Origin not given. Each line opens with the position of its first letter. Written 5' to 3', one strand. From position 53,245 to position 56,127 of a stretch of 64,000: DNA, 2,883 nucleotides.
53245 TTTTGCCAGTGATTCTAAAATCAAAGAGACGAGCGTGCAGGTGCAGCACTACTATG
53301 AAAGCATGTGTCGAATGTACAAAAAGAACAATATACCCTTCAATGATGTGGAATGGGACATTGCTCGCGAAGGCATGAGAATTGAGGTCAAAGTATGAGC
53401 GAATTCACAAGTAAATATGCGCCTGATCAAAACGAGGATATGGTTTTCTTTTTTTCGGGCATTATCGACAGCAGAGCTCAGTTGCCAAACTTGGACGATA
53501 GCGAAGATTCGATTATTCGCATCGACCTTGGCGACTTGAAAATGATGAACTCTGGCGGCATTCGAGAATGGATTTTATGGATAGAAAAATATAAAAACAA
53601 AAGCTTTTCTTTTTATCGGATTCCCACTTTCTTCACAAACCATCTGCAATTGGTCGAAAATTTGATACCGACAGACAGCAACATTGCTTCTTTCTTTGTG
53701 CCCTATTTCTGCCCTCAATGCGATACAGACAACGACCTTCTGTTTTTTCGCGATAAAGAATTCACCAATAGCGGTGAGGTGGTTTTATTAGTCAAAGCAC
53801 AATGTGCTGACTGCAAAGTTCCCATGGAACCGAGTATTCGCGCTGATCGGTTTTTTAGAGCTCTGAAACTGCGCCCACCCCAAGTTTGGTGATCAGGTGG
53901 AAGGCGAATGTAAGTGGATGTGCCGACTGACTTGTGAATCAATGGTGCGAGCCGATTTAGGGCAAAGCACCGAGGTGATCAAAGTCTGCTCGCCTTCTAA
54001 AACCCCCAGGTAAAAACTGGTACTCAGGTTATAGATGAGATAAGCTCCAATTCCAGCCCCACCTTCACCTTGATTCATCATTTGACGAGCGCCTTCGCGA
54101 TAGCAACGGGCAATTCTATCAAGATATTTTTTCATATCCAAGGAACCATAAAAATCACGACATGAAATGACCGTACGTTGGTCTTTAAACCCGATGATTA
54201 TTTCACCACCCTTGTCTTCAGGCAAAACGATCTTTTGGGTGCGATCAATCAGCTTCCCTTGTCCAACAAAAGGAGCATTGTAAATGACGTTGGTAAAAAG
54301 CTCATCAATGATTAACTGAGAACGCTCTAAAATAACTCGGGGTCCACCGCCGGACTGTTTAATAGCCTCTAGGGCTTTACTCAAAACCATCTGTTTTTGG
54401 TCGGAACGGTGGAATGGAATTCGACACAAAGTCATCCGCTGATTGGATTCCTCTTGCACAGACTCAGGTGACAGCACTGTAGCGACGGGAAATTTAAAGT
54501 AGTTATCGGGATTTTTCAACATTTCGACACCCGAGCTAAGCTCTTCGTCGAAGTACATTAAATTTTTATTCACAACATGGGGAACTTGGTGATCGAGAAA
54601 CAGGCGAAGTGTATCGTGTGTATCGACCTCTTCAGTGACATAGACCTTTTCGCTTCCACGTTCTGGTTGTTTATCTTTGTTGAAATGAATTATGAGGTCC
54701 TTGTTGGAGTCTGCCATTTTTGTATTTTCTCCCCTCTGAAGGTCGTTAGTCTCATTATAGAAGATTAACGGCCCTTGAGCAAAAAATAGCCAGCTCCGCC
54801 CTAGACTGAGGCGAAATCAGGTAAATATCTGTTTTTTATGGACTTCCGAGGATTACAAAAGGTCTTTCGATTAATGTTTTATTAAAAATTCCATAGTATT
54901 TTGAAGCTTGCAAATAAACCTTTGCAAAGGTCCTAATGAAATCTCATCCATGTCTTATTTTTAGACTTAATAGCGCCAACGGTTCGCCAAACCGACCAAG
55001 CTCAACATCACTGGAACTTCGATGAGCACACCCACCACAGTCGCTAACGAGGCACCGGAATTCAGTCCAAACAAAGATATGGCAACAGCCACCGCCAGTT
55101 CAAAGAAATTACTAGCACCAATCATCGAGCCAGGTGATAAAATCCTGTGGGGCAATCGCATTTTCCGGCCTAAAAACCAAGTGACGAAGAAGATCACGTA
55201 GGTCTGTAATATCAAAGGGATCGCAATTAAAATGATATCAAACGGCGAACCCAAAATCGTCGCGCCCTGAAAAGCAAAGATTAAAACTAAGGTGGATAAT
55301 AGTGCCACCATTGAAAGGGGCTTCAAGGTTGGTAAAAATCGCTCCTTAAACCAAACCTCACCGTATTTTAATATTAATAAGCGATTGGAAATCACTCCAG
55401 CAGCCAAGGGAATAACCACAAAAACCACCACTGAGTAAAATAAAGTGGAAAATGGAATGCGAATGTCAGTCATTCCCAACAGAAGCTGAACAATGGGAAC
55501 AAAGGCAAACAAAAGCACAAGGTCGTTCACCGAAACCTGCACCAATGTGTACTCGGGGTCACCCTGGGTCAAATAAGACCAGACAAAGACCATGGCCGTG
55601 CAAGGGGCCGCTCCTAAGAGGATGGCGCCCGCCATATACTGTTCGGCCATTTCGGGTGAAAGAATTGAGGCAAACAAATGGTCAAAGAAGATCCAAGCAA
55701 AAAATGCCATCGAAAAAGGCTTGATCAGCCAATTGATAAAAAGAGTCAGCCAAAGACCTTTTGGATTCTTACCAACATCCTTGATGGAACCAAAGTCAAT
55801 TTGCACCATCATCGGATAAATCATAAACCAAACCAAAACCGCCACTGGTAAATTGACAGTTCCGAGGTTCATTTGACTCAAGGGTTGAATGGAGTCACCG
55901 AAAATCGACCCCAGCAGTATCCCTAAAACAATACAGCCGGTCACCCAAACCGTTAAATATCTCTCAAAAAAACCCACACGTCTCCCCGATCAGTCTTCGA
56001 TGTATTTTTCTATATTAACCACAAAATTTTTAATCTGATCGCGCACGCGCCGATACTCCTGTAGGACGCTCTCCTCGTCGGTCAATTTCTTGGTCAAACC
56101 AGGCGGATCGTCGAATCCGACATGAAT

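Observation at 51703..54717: Second partner-switching-like locus, with an MBL-fold hydrolase where the PP2C phosphatase would be expected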

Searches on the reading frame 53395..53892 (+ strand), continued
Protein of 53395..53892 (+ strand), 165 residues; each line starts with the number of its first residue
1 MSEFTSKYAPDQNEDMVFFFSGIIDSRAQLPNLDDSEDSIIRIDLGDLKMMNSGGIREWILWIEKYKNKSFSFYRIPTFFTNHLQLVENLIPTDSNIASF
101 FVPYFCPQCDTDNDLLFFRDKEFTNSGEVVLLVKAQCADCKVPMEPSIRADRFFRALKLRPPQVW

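Call 77: fold_search(model_id=the predicted structure, library=pdb)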
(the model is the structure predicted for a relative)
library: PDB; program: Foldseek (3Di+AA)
matches with E <= 10: 794; with E <= 0.001: 4
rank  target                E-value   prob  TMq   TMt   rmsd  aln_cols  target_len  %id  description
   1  1til_E                1.2e-04  1.00  0.27  0.75   4.0       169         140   14  Crystal Structures of the ADP and ATP bound forms of the Bacillus Anti-sigma factor SpoIIAB in complex with the Anti-a (released 2004-06-15)
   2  1tid_A                2.1e-04  1.00  0.26  0.73   4.1       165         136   14  Crystal Structures of the ADP and ATP bound forms of the Bacillus Anti-sigma factor SpoIIAB in complex with the Anti-a (released 2004-06-15)
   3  1th8_A                3.0e-04  1.00  0.26  0.76   3.3       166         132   13  Crystal Structures of the ADP and ATP bound forms of the Bacillus Anti-sigma factor SpoIIAB in complex with the Anti-a (released 2004-06-15)
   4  1l0o_A                3.6e-04  1.00  0.27  0.76   4.1       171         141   15  Crystal Structure of the Bacillus stearothermophilus Anti-Sigma Factor SpoIIAB with the Sporulation Sigma Factor Sigma (released 2002-04-03)
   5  1tid_C                2.7e-03  1.00  0.26  0.76   4.1       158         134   14  Crystal Structures of the ADP and ATP bound forms of the Bacillus Anti-sigma factor SpoIIAB in complex with the Anti-a (released 2004-06-15)
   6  3d2r_A                3.6e-03  0.92  0.21  0.25  14.4       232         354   12  Crystal structure of pyruvate dehydrogenase kinase isoform 4 in complex with ADP (released 2008-08-05)
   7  5c93_A                4.9e-03  0.84  0.20  0.34  16.9       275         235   13  Histidine kinase with ATP (released 2016-07-27)
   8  3ny7_A                5.5e-03  1.00  0.14  0.47   2.7        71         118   22  STAS domain of YchM bound to ACP (released 2010-12-01)
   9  4e02                  6.5e-03  0.92  0.21  0.29  14.4       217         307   14  Crystal structure of branched-chain alpha-ketoacid dehydrogenase kinase/(S)-2-chloro-3-phenylpropanoic acid complex with (released 2013-03-13)
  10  6m37_A                7.3e-03  1.00  0.21  0.71   4.3       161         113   10  The crystal structure of B. subtilis RsbV/RsbW complex in the hexagonal crystal form (released 2020-07-15)
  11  2zkj_A                7.3e-03  0.87  0.21  0.25  14.5       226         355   13  Crystal structure of human PDK4-ADP complex (released 2008-08-05)
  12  6lil_A                8.2e-03  0.87  0.20  0.24  13.9       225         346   13  Crystal structure of human PDK2 complexed with an allosteric inhibitor compound 8c (released 2020-09-30)
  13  3crk_A                9.2e-03  0.66  0.20  0.23  17.5       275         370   12  Crystal structure of the PDHK2-L2 complex. (released 2008-04-29)
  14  3tz5                  1.0e-02  0.82  0.20  0.27  13.9       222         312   14  Crystal structure of branched-chain alpha-ketoacid dehydrogenase kinase/phenylbutyrate complex with ADP (released 2012-10-03)
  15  6lil_B                1.1e-02  0.82  0.20  0.24  14.0       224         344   13  Crystal structure of human PDK2 complexed with an allosteric inhibitor compound 8c (released 2020-09-30)
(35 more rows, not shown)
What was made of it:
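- On Partner-switching module (PP2C / GHKL Ser kinase / STAS antagonist): The model of the B-A fusion hits YchM-STAS and MlaB (call 77). SpoIIAB and RsbW are the top Foldseek hits for the fusion model (call 77).
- Closest known: Bacillus SpoIIE-SpoIIAB-SpoIIAA and RsbU-RsbW-RsbV partner-switching modules. Same: SpoIIAB and RsbW are the best structural matches for B (call 77).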

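Call 91: find_encoding_contigs(protein=P0180, flank=6000, max_places=2)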
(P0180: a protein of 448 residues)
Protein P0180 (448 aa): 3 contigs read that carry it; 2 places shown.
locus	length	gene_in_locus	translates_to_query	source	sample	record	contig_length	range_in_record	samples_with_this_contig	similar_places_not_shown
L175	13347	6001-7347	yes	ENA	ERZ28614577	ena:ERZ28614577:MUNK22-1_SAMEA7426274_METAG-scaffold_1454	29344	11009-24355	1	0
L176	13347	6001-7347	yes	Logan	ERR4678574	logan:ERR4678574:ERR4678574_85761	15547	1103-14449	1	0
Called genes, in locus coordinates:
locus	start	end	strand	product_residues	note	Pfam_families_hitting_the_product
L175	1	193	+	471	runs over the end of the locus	PF00171:Aldedh, PF05893:LuxC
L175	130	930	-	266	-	PF01464:SLT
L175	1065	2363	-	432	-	PF00860:Xan_ur_permease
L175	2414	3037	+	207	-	PF01557:FAA_hydrolase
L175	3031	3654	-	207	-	-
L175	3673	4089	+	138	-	PF00072:Response_reg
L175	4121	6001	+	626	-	PF08448:PAS_4 (faint), PF13188:PAS_8 (weak), PF02518:HATPase_c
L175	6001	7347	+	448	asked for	-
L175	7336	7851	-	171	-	PF02464:CinA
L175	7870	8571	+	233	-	-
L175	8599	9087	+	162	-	-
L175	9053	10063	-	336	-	PF00999:Na_H_Exchanger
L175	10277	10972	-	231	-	PF03692:CxxCxxCC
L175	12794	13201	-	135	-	-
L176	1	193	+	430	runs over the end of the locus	?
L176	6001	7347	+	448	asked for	-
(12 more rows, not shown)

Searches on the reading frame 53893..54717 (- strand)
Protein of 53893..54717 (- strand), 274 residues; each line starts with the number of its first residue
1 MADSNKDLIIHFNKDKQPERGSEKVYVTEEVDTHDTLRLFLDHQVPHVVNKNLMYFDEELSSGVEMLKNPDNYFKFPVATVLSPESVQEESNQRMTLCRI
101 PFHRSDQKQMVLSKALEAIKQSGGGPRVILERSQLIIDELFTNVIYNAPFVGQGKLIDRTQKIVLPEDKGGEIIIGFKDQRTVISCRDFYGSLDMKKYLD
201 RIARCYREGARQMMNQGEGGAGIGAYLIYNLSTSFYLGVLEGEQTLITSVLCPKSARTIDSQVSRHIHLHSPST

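Call 3: search_protein_families(library=pfam, proteins=[window:53893-54717:-], max_evalue=1)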
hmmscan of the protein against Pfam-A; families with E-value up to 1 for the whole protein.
window:53893-54717:- (274 aa): 0 families

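Call 10: search_protein_families(library=ncbifam, proteins=[window:53893-54717:-], max_evalue=1)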
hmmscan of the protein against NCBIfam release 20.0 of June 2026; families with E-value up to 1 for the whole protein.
window:53893-54717:- (274 aa): 0 families

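Call 12: search_solved_structures(query=window:53893-54717:-, max_evalue=10)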
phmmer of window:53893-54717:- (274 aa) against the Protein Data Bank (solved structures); distinct sequences matched with E-value up to 10: 1.
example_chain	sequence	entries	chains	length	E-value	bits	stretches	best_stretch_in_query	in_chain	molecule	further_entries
1zok_A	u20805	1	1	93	0.82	12.3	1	80-133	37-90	Presynaptic protein SAP97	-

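Call 23: find_homologous_proteins(query=window:53893-54717:-, max_evalue=0.001)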
Query window:53893-54717:- (274 aa): 2 proteins with E <= 0.001 among 858 candidates.
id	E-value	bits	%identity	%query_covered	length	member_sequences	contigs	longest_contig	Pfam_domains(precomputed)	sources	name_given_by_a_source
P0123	7.2e-180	614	100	100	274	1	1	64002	-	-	-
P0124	2.2e-158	544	87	99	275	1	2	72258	-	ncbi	-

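Call 56: search_solved_structures(query=A7, max_evalue=10, show_alignments=2)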
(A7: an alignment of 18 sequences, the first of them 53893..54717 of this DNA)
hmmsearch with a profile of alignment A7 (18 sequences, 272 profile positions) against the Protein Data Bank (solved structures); distinct sequences matched with E-value up to 10: 8.
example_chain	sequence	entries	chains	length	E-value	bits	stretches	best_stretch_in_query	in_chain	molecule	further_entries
3sl2_A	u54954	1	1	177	0.032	16.6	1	128-265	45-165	Sensor histidine kinase yycG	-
4m8n_A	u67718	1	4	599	0.12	14.8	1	54-117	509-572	PlexinC1 Intracellular Region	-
8cok_A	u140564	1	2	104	0.28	13.5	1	111-160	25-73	Inhibitor of growth protein 3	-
6xl5_G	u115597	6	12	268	0.62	12.4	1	37-85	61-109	MerR family transcriptional regulator EcmrR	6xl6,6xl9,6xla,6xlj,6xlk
3toc_A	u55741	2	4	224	0.7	12.2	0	75-135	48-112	Putative uncharacterized protein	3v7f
4m8m_A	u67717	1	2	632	0.72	12.2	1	54-117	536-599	GCN4 coiled-coil fused zebrafish PlexinC1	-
3fwc_B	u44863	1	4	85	0.81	12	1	37-92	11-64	Nuclear mRNA export protein SAC3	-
9jfj_A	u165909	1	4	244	0.95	11.8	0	215-257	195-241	Sensor histidine kinase ZraS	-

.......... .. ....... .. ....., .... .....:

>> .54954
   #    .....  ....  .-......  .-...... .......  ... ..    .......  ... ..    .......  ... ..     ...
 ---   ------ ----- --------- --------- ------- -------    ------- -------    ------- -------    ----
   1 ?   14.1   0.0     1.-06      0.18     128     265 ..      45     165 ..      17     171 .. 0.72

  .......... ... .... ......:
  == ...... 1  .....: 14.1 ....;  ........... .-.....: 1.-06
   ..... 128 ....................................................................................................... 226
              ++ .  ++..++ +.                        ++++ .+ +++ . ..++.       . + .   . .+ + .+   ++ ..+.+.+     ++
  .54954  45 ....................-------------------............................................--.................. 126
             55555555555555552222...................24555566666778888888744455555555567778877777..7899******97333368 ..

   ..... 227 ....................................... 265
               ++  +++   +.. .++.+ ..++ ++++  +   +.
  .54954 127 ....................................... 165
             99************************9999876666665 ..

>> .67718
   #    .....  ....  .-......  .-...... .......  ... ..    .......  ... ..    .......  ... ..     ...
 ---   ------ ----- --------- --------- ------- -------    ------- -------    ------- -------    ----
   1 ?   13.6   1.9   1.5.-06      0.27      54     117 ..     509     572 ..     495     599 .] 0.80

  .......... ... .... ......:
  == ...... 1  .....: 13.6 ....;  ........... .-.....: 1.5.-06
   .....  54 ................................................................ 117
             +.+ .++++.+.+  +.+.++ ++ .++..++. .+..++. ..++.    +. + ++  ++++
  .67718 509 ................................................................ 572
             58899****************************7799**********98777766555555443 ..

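Call 57: search_protein_families(library=pfam, alignment_id=A7, max_evalue=0.1)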
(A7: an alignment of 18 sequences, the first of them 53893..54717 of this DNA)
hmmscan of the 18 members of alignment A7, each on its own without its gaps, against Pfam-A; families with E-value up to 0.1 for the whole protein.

A. member 1, window:53893-54717:- (274 aa): 0 families

B. families by the number of members that match (of 18 scanned): 5 families
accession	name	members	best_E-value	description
PF13581.12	HATPase_c_2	3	0.0061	Histidine kinase-like ATPase domain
PF02518.31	HATPase_c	1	0.016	Histidine kinase-, DNA gyrase B-, and HSP90-like ATPase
PF19581.5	Glyoxalase_7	1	0.017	Glyoxalase superfamily protein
PF12246.13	MKT1_C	1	0.05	Temperature dependent protein affecting M2 dsRNA replication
PF09294.16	Interfer-bind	1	0.095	Interferon-alpha/beta receptor, fibronectin type III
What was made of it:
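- No nucleotide-binding domain other than the GHKL ATP site is recognisable in A or B (calls 3, 10, 57).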

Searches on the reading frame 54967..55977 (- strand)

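Call 6: search_protein_families(library=pfam, proteins=[window:54967-55977:-], max_evalue=0.1)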
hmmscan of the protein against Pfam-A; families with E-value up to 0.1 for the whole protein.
window:54967-55977:- (336 aa): 2 families
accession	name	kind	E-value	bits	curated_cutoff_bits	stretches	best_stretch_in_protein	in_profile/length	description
PF01758.21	SBF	-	1.2e-39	136.4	24.3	1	47-242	2-189/191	Sodium Bile acid symporter family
PF13593.11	SBF_like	-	4.6e-07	29.9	25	1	87-319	68-296/313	SBF-like CPA transporter family (DUF4137)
